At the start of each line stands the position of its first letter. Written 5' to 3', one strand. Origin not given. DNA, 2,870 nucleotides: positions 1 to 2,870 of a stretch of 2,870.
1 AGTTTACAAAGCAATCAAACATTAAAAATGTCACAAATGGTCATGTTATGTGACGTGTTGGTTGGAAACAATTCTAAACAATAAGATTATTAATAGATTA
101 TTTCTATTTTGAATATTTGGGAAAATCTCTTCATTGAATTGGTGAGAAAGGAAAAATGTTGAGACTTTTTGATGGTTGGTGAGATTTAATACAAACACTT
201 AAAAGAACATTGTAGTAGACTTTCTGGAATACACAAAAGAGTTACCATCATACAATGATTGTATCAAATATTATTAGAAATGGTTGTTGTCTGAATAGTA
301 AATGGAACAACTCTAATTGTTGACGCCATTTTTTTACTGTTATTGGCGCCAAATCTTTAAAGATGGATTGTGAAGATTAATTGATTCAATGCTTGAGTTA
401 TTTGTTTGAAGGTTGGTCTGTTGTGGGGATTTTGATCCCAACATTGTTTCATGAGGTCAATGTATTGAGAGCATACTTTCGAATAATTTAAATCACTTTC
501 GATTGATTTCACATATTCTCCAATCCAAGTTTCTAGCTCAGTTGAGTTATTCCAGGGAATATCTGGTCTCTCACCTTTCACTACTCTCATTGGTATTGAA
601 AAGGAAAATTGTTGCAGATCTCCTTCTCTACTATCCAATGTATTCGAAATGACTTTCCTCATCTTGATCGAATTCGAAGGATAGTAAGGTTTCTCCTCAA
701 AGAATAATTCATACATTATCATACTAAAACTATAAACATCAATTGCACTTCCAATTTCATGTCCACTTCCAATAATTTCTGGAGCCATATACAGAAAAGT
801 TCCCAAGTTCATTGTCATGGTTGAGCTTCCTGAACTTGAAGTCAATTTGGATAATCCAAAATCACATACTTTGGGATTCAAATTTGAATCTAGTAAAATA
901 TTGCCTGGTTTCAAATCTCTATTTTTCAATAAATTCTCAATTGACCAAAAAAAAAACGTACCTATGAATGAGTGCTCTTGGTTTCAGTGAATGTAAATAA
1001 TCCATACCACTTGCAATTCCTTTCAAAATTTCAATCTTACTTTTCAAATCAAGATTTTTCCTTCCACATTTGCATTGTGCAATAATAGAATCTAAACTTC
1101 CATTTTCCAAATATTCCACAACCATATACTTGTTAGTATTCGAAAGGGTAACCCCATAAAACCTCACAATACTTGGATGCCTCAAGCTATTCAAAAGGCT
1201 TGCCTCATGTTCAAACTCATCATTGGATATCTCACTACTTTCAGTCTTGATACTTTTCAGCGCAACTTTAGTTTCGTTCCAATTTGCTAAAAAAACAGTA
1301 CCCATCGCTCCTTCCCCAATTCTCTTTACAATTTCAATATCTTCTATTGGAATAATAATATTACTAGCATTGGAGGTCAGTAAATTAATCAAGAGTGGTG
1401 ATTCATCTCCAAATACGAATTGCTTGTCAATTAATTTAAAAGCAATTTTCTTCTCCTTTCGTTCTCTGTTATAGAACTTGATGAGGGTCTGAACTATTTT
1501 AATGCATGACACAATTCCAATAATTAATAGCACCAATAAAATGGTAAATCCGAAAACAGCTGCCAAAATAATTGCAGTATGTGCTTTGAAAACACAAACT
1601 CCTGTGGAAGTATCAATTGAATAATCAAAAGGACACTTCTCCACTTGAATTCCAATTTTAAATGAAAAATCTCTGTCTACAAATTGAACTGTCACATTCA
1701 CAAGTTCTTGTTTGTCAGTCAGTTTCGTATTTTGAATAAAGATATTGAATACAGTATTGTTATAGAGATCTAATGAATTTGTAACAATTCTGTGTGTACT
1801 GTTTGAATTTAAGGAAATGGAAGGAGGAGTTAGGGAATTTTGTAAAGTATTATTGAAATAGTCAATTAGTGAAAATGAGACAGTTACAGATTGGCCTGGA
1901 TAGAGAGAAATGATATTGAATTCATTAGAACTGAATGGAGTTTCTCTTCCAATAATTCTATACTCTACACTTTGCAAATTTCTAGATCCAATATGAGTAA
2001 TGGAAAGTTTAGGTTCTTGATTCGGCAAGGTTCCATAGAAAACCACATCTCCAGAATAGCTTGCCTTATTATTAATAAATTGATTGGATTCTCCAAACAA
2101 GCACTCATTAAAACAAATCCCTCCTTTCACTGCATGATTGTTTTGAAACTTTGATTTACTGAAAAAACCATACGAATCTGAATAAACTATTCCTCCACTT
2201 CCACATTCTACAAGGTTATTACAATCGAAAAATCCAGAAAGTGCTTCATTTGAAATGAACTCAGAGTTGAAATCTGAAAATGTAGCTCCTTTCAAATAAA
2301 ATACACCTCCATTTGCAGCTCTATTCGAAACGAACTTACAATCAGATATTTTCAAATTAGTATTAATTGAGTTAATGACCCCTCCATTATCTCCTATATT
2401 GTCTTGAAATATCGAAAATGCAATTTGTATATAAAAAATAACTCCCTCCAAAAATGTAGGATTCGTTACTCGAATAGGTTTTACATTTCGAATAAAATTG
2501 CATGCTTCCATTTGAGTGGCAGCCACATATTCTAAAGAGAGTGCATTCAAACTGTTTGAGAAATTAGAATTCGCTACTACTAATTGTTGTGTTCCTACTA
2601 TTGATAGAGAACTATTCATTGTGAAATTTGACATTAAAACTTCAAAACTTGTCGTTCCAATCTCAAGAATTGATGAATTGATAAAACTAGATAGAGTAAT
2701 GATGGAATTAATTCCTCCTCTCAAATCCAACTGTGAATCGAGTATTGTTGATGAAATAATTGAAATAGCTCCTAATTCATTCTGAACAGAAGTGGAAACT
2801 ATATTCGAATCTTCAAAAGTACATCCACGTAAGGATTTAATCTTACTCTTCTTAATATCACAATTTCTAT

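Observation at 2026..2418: Bacterial-type Pmp repeats in a eukaryotic intron-containing gene, a candidate for ancient horizontal acquisition or convergent beta-helix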

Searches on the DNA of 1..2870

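Call 55: search_rna_families(source=window, threshold=gathering)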
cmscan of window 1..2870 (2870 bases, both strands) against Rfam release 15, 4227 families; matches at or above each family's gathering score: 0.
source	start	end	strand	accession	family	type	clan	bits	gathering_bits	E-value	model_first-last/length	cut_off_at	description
